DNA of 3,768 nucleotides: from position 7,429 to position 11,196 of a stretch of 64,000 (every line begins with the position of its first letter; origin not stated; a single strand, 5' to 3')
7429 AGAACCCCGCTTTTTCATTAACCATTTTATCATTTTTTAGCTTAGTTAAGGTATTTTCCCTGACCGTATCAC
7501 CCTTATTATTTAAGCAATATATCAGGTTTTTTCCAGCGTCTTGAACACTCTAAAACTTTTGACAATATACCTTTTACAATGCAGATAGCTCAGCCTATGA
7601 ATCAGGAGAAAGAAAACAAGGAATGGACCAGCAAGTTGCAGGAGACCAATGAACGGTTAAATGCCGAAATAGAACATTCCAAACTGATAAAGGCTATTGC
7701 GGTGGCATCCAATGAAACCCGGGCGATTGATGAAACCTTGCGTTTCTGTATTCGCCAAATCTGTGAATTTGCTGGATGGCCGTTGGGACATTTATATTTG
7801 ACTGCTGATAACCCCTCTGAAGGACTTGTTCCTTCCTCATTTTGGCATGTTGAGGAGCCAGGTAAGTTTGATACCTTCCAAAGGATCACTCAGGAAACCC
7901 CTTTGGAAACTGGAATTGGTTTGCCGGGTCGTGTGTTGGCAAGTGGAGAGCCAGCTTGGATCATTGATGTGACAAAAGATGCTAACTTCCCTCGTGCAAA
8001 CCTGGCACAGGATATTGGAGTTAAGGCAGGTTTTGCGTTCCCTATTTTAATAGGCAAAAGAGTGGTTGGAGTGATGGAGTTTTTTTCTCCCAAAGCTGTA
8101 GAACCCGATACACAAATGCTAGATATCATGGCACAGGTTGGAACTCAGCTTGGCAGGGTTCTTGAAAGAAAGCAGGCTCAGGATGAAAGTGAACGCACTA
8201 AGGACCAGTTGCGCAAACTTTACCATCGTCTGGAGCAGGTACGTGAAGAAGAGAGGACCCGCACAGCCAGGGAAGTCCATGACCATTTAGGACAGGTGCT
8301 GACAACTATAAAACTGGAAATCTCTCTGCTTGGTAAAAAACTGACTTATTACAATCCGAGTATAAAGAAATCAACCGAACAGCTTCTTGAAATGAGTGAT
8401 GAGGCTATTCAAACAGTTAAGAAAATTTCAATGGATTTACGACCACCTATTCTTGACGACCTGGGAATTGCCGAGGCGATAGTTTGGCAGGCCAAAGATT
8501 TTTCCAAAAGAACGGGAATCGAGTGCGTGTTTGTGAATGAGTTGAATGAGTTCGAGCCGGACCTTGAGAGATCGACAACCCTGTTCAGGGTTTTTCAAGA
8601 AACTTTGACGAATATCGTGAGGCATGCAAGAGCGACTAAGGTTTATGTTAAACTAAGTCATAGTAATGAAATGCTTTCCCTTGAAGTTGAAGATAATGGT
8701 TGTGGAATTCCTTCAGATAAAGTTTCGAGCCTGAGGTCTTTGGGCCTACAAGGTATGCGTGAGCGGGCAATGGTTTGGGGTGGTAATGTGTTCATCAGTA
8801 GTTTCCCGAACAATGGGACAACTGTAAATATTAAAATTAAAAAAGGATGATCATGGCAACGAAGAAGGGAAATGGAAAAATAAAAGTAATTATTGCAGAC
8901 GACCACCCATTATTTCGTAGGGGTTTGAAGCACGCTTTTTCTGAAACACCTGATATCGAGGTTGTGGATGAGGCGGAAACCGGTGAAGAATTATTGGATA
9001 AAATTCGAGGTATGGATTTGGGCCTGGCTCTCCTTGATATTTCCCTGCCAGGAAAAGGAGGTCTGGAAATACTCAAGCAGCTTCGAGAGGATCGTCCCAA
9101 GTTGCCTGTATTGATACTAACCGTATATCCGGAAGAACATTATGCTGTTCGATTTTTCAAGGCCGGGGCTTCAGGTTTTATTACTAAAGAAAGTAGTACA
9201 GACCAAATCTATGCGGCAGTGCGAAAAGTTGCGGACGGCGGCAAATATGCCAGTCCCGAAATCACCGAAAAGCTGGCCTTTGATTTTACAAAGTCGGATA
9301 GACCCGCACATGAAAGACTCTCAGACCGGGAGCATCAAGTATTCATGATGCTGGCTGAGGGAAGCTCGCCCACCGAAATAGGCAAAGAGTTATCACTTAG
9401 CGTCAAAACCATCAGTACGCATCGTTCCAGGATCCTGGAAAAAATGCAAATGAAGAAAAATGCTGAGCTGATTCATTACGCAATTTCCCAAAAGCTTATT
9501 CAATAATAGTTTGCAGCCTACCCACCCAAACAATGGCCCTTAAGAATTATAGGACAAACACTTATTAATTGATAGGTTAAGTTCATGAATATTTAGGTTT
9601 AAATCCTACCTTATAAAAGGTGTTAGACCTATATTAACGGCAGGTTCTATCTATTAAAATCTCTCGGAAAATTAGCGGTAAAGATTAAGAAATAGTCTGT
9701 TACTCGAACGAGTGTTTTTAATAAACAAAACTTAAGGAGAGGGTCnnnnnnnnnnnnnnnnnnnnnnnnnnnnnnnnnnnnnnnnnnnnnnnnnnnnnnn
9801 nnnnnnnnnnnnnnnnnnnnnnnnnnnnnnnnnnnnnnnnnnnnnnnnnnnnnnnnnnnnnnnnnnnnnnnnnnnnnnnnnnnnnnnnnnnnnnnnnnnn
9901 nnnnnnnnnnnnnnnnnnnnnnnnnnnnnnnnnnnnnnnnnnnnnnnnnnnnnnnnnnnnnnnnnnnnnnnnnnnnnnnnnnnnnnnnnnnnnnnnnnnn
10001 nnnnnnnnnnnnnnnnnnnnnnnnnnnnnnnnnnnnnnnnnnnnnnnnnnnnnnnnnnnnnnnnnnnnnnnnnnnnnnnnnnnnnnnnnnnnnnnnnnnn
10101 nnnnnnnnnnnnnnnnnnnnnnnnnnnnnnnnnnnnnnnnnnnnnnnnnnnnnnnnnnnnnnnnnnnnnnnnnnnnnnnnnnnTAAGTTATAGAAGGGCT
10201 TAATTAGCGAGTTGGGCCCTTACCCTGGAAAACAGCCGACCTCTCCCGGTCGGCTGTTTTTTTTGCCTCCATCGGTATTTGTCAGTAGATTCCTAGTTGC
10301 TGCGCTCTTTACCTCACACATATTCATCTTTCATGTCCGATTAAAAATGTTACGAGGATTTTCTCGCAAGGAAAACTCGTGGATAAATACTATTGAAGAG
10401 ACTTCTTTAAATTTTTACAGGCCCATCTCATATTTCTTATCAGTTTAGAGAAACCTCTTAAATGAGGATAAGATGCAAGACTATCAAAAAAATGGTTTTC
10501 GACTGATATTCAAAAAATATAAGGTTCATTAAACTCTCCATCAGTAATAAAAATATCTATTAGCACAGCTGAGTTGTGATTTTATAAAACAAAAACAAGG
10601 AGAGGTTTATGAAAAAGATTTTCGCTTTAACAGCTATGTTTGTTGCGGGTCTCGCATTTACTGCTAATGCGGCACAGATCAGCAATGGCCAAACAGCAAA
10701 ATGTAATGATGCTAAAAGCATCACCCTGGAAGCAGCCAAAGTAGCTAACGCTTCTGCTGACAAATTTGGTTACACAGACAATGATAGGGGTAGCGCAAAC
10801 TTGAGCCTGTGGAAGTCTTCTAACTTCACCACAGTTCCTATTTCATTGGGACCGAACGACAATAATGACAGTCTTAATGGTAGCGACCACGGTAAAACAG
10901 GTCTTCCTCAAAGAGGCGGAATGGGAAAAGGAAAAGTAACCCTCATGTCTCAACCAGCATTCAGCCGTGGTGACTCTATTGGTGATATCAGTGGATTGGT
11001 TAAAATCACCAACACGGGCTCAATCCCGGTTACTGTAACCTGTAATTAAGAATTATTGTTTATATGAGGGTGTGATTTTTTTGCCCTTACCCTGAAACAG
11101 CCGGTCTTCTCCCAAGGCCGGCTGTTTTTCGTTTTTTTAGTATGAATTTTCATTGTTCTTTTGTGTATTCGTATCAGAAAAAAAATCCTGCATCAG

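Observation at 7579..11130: GAF kinase / NarL regulator followed by two tandem, highly similar secreted proteins of unrecognised family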

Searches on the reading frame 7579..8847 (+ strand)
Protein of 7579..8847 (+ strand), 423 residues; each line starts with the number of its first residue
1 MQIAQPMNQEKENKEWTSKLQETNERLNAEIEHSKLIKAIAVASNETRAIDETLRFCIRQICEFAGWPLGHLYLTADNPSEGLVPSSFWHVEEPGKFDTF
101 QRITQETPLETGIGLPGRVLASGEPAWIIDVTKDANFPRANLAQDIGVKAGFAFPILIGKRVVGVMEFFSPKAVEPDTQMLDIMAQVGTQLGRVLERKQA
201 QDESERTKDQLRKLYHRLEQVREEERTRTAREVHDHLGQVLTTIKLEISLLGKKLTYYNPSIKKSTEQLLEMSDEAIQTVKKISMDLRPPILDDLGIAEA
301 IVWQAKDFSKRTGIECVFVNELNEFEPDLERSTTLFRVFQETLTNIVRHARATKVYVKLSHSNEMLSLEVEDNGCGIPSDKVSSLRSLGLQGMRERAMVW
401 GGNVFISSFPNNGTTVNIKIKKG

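Call 4: search_protein_families(library=pfam, proteins=[window:7579-8847:+], max_evalue=1)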
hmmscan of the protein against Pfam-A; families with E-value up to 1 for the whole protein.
window:7579-8847:+ (423 aa): 13 families
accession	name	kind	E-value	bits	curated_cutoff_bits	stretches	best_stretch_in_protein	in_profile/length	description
PF02518.31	HATPase_c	-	3.4e-15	56.9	26.4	1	332-421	3-108/111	Histidine kinase-, DNA gyrase B-, and HSP90-like ATPase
PF13185.12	GAF_2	-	3.6e-15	56.8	28.6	1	48-196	2-136/136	GAF domain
PF07730.19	HisKA_3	-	2.3e-13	50.9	24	1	225-291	1-67/68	Histidine kinase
PF01590.32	GAF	-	4.5e-08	34.1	22.4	1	51-194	3-132/133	GAF domain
PF14215.12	bHLH-MYC_N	-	7.8e-07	30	30.2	1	110-182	106-175/181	bHLH-MYC and R2R3-MYB transcription factors N-terminal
PF22922.2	GAF_NLP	-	9.7e-06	25.6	24.1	1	96-187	68-166/175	NLP protein GAF domain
PF13581.12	HATPase_c_2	-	0.0052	17.2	27.4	1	338-378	35-79/127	Histidine kinase-like ATPase domain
PF13589.12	HATPase_c_3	-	0.0063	17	25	1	341-384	9-52/137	Histidine kinase-, DNA gyrase B-, and HSP90-like ATPase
PF03750.18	Csm2_III-A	-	0.099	13.8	24.8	1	207-286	24-94/115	Csm2 Type III-A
PF03646.20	FlaG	-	0.15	12.6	23.8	0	196-244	19-67/101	FlaG protein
PF05651.19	Diacid_rec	-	0.15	12.2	23.6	1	142-202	62-124/134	Putative sugar diacid recognition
PF12805.13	FUSC-like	-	0.24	10.8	22.1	1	179-244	213-277/284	FUSC-like inner membrane protein yccS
PF07303.18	Occludin_ELL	-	0.36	12.1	31.2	1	196-249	44-97/101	Occludin homology domain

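Call 7: search_protein_families(library=ncbifam, proteins=[window:7579-8847:+], max_evalue=1)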
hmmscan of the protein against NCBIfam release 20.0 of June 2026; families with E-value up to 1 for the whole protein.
window:7579-8847:+ (423 aa): 43 families (the best 25 are shown)
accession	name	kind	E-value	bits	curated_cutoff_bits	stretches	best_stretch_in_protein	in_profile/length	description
NF052443.1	SensHisKinMctS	equivalog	1.9e-46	158.4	700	1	207-421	232-447/457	two-component system sensor histidine kinase MctS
NF008649.0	PRK11644.1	equivalog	6.7e-41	140.6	408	1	180-420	255-494/499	signal transduction histidine-protein kinase/phosphatase UhpB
NF008184.0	PRK10935.1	equivalog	7.7e-26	90.8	553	1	154-421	309-558/565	nitrate/nitrite two-component system sensor histidine kinase NarQ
NF052531.1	Strep_LiaS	equivalog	2.1e-24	86.4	450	1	212-420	120-325/328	envelope stress sensor histidine kinase LiaS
NF007896.0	PRK10600.1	equivalog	2.8e-22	79.1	578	1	223-420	388-583/598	nitrate/nitrite two-component system sensor histidine kinase NarX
NF047786.1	his_kin_MadS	equivalog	1.2e-13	51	500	1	198-406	205-419/434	MadS family sensor histidine kinase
NF047322.1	HK_morpho_MacS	equivalog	4.2e-13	49.2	300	2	333-420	274-366/367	MacS family sensor histidine kinase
NF041832.1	near_NosP_CTERM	subfamily_domain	8.6e-06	25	400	1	333-384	119-170/370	NahK/ErcS family hybrid sensor histidine kinase/response regulator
NF040691.1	MtrAB_MtrB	equivalog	4.1e-05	22.8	450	1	292-382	346-435/507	MtrAB system histidine kinase MtrB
NF047874.1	MASE3_PAS_HK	subfamily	0.00012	21.1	560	1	254-383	438-569/655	MASE3 domain-containing sensor histidine kinase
NF033792.0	ActS_PrrB_HisK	equivalog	0.00013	20.9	350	1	237-383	213-359/423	ActS/PrrB/RegB family redox-sensitive histidine kinase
NF007004.0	PRK09467.1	equivalog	0.00016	20.6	415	1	225-392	231-391/440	two-component system sensor histidine kinase EnvZ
TIGR01817.1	nifA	equivalog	0.00017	20.5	528.85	1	38-231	8-196/534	nif-specific transcriptional activator NifA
NF008025.0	PRK10755.1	equivalog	0.0002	20.1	314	1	199-386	117-306/362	two-component system sensor histidine kinase PmrB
TIGR02966.1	phoR_proteo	equivalog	0.00026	20.1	334.2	1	332-385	227-281/333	phosphate regulon sensor histidine kinase PhoR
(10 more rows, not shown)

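Call 53: search_solved_structures(query=window:7579-8847:+, max_evalue=0.001, show_alignments=0)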
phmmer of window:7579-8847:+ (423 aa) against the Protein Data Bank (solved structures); distinct sequences matched with E-value up to 0.001: 9.
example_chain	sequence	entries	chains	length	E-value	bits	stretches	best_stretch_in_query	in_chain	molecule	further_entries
4gt8_A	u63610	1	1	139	4e-16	62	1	292-420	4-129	Sensor protein vraS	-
3gig_A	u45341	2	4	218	2.7e-12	49.4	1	202-419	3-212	Sensor histidine kinase desK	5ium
7ssj_A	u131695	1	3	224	3.2e-12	49.1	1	202-419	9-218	Sensor histidine kinase DesK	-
3gie_A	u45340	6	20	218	4.1e-11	45.5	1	202-419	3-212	Sensor histidine kinase desK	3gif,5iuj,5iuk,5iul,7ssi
3ehf_A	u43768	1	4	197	1.2e-10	44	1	221-419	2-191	Sensor kinase (YocF protein)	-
3ehh_A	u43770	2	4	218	2.4e-10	43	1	202-419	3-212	Sensor kinase (YocF protein)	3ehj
8sbm_A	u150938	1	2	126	9.2e-08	34.5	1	300-416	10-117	GAF domain-containing protein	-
3zxo_A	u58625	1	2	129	2.5e-07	33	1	300-416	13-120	REDOX SENSOR HISTIDINE KINASE RESPONSE REGULATOR DEVS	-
3zxq_A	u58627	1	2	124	1e-06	31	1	337-416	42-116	HYPOXIA SENSOR HISTIDINE KINASE RESPONSE REGULATOR DOST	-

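Call 75: find_related_loci(query=window:7579-8847:+, collection=metagenome_contigs, flank=4000)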
Query window:7579-8847:+ (423 aa) in metagenome_contigs; peptide patterns used: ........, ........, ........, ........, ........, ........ (x = any residue, [..] = any of these).
160 stretches matched a pattern; 7 encode a relative of the query (tblastn E <= 1e-3); 7 distinct loci.
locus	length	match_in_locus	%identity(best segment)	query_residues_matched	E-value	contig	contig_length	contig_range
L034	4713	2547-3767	81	17-423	0e+0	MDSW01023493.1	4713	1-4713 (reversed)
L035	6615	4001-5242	80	10-423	0e+0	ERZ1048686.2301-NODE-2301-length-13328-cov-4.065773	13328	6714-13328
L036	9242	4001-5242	79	10-423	0e+0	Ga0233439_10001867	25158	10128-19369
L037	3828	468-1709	79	10-423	0e+0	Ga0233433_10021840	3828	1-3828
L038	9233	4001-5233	77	10-420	0e+0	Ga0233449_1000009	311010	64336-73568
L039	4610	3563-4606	82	10-357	0e+0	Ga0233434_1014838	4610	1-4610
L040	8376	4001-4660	28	200-420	4e-20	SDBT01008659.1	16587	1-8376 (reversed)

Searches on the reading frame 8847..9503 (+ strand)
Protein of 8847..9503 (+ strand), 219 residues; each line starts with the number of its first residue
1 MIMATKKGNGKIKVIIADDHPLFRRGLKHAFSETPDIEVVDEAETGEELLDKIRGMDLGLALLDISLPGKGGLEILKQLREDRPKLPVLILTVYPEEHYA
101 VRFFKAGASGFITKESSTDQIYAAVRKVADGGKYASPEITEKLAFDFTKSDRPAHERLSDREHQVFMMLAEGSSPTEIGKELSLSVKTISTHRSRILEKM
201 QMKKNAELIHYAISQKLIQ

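Call 4: search_protein_families(library=pfam, proteins=[window:8847-9503:+], max_evalue=1)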
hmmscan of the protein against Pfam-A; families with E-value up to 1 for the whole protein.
window:8847-9503:+ (219 aa): 8 families
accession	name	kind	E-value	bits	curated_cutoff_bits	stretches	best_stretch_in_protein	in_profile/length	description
PF00072.30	Response_reg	-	4.4e-27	94.9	30.2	1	14-126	1-111/111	Response regulator receiver domain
PF00196.25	GerE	-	3.1e-16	59.2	23.5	1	157-212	2-57/57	Bacterial regulatory proteins, luxR family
PF08281.18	Sigma70_r4_2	-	1e-06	28.7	25.7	1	154-200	7-54/54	Sigma-70, region 4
PF04545.22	Sigma70_r4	-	0.00048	20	24.1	1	157-201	4-49/50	Sigma-70, region 4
PF14493.12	HTH_40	-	0.0045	17.7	27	1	164-203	4-43/89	Helix-turn-helix domain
PF13384.12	HTH_23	-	0.043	14.1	24.6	1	163-195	8-40/50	Homeodomain-like domain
PF01371.25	Trp_repressor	-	0.09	13.3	27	1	158-204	35-80/88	Trp repressor protein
PF02796.21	HTH_7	-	0.12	12.9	23.8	1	162-189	9-38/45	Helix-turn-helix domain of resolvase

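Call 7: search_protein_families(library=ncbifam, proteins=[window:8847-9503:+], max_evalue=1)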
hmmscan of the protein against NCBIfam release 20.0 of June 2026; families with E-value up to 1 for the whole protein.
window:8847-9503:+ (219 aa): 128 families (the best 25 are shown)
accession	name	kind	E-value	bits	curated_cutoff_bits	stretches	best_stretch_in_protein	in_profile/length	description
NF007018.1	PRK09483.1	equivalog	1.1e-44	152.7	280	1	12-218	2-209/217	UvrY/SirA/GacA family response regulator transcription factor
NF011896.0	PRK15369.1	equivalog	2.9e-44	151.2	242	1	11-216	3-208/211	two component system response regulator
NF052445.1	RespRegMctR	equivalog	4.1e-42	143.9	300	1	11-217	1-204/205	two-component system response regulator MctR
NF007935.0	PRK10651.1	equivalog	1.2e-35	122.7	250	1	11-212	6-210/216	two-component system response regulator NarL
NF047785.1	respo_reg_MadR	equivalog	4.5e-34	117.6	300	1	12-218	1-209/209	MadR family response regulator transcription factor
NF007403.0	PRK09935.1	equivalog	1.1e-33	116.6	271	1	13-218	5-210/210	fimbria biosynthesis transcriptional regulator FimZ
NF007685.0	PRK10360.1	equivalog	4.5e-33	114.7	258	1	12-211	2-191/196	response regulator transcription factor UhpA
NF007419.0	PRK09958.1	equivalog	4e-29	101.6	251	1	14-217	3-203/204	acid-sensing system DNA-binding response regulator EvgA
NF007708.0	PRK10403.1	equivalog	6.2e-29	101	343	1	12-204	7-200/215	nitrate/nitrite response regulator protein NarP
NF041830.1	RR_TF_ErdR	exception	6.8e-26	91.3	390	1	13-204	3-197/213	response regulator transcription factor ErdR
NF006900.1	PRK09390.1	equivalog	2.2e-24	86.1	255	1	12-215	5-200/203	response regulator FixJ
NF008098.0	PRK10840.1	equivalog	6.5e-23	81.3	235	1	11-216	3-209/216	response regulator transcription factor RcsB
NF040749.1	tetrathio_RR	equivalog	4.2e-21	75.5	290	1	44-210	30-186/191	tetrathionate respiration response regulator TtrR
NF001965.0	PRK00742.1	subfamily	9.2e-16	58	293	1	11-118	3-111/357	chemotaxis-specific protein-glutamate methyltransferase CheB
NF010684.1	PRK14084.1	equivalog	5.4e-14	52.5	375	1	13-132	2-119/254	response regulator transcription factor LytR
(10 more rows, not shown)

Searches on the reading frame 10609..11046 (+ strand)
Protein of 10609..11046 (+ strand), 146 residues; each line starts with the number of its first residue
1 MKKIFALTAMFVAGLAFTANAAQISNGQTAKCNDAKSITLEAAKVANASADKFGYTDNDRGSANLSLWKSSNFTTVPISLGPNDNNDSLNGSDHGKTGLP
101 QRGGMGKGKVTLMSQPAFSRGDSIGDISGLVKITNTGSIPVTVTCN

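Call 4: search_protein_families(library=pfam, proteins=[window:10609-11046:+], max_evalue=1)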
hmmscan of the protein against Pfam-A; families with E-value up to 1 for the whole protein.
window:10609-11046:+ (146 aa): 0 families

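Call 7: search_protein_families(library=ncbifam, proteins=[window:10609-11046:+], max_evalue=1)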
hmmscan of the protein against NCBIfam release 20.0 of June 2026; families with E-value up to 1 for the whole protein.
window:10609-11046:+ (146 aa): 2 families
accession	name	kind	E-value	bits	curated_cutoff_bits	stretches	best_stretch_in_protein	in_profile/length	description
NF040942.2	hypo_ExtJ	equivalog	0.028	14.8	52.5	1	1-49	1-49/77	selenite/tellurite reduction operon protein ExtJ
NF053838.1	hit_Bd0108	equivalog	0.041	14.4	40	1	1-46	1-50/94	predatory lifecycle switch protein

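Call 48: list_cluster_members(proteins=[P0184, P0189, P0193, P0276, P0259, P0079, P0083, P0221, window:9746-10183:+, window:10609-11046:+])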
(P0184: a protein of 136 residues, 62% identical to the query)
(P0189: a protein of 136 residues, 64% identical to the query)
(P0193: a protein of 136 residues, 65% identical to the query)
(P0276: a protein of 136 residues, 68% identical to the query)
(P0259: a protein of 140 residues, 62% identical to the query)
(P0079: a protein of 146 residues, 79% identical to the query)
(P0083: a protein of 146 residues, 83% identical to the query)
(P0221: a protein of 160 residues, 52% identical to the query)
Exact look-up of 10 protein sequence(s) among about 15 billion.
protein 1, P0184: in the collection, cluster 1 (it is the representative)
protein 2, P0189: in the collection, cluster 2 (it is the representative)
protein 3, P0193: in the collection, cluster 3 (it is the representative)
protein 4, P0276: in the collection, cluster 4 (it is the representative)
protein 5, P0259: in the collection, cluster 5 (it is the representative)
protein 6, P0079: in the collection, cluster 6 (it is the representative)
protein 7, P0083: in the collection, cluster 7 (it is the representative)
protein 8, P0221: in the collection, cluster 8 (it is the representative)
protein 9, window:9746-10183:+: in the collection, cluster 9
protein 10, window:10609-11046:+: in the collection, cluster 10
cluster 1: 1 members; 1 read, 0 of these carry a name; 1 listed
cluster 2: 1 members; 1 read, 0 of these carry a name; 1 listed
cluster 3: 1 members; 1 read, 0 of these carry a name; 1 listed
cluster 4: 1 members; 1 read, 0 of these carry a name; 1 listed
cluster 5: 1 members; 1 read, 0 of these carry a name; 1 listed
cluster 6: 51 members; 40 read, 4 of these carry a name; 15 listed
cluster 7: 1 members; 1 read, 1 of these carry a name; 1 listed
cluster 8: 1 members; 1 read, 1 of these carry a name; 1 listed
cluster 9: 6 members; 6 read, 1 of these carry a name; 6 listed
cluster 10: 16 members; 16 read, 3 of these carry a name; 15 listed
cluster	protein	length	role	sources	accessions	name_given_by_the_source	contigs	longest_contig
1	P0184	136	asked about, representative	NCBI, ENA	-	-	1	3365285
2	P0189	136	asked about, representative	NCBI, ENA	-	-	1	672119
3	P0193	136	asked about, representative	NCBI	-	-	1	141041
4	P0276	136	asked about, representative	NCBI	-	-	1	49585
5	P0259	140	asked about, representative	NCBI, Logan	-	-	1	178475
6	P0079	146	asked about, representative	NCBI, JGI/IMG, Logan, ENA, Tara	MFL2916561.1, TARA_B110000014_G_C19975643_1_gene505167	MAG: hypothetical protein ACJZ45_09035 [Nitrospinia bacterium] | hypothetical protein | strand:+ start:239 stop:679 length:441 start_codon:yes stop_codon:yes gene_type:complete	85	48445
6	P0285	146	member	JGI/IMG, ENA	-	hypothetical protein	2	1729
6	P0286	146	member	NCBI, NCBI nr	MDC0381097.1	hypothetical protein OAM94_00105 [Nitrospinae bacterium] | hypothetical protein [Nitrospinota bacterium]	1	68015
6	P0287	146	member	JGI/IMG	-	hypothetical protein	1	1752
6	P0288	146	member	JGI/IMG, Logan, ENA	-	-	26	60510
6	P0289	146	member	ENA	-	-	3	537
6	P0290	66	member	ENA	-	-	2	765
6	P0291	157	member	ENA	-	-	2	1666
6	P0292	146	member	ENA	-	-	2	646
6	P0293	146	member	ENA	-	-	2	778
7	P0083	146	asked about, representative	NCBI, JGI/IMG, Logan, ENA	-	hypothetical protein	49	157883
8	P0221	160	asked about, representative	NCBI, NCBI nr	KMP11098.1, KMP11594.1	hypothetical protein UR09_04350 [Candidatus Nitromaritima sp. SCGC AAA799-A02]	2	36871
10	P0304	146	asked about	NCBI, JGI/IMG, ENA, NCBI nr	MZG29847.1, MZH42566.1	MAG: hypothetical protein F3741_03405 [Nitrospinae bacterium] | hypothetical protein [Nitrospinota bacterium]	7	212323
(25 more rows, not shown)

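Call 50: search_protein_families(library=phrogs, proteins=[window:10609-11046:+], max_evalue=1)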
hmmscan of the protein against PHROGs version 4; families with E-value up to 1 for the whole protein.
window:10609-11046:+ (146 aa): 0 families
